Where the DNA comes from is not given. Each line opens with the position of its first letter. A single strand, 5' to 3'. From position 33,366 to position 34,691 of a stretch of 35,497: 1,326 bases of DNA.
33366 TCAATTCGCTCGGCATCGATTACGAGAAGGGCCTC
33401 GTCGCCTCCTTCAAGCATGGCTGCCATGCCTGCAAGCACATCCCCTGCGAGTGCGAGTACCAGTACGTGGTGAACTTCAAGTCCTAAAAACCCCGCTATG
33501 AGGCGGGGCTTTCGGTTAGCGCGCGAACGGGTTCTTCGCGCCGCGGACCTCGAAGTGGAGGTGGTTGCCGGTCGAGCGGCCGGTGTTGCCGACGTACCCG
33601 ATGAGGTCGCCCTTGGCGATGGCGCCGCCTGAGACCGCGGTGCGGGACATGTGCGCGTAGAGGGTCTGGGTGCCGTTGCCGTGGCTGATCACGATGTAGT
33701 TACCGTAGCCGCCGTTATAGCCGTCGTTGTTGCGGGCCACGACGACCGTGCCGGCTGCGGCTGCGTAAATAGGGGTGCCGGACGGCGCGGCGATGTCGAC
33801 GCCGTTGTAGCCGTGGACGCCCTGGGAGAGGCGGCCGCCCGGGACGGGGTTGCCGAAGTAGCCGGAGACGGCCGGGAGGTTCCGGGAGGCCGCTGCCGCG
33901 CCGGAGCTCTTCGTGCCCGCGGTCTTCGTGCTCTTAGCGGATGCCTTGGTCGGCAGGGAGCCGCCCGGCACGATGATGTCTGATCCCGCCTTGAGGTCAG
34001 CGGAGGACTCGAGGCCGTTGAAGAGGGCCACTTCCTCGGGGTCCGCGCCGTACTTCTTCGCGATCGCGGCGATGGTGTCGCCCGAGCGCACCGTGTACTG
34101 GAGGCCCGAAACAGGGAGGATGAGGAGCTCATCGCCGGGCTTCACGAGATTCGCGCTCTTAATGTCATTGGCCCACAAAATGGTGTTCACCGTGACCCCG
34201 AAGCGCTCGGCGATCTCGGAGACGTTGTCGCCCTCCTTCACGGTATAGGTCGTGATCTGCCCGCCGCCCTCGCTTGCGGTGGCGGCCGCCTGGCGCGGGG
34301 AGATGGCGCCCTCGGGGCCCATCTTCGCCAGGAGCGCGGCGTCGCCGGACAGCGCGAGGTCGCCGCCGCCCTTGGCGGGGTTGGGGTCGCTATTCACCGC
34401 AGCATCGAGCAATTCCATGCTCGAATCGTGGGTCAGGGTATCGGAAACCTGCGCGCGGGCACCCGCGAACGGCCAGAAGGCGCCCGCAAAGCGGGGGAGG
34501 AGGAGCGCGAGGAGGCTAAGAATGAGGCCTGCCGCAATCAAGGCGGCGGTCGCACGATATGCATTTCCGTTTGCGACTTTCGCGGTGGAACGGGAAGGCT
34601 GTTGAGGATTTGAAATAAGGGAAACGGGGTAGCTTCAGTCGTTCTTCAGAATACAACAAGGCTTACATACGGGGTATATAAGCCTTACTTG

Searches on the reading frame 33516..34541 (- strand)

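Call 69: search_protein_families(library=pfam, proteins=[window:33516-34541:-], max_evalue=0.001)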
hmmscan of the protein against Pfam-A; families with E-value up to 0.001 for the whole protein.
window:33516-34541:- (341 aa): 5 families
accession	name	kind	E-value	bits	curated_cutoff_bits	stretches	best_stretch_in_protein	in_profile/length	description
PF01551.29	Peptidase_M23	-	1.6e-30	105.6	28.7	1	245-338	3-93/96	Peptidase family M23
PF01476.26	LysM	-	3.6e-24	84.9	20.9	2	99-141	1-42/43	LysM domain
PF23473.1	LysM3_LYK4_5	-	2.3e-15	56.8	29.3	2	98-131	4-37/48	LYK4/5 LysM3 domain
PF23446.1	LysM1_NFP_LYK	-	1.2e-07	32.9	36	0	105-144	16-55/60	NFP/LYK LysM1 domain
PF23577.1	LysM_RLK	-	0.00059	20.3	27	0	149-190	3-41/44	LysM domain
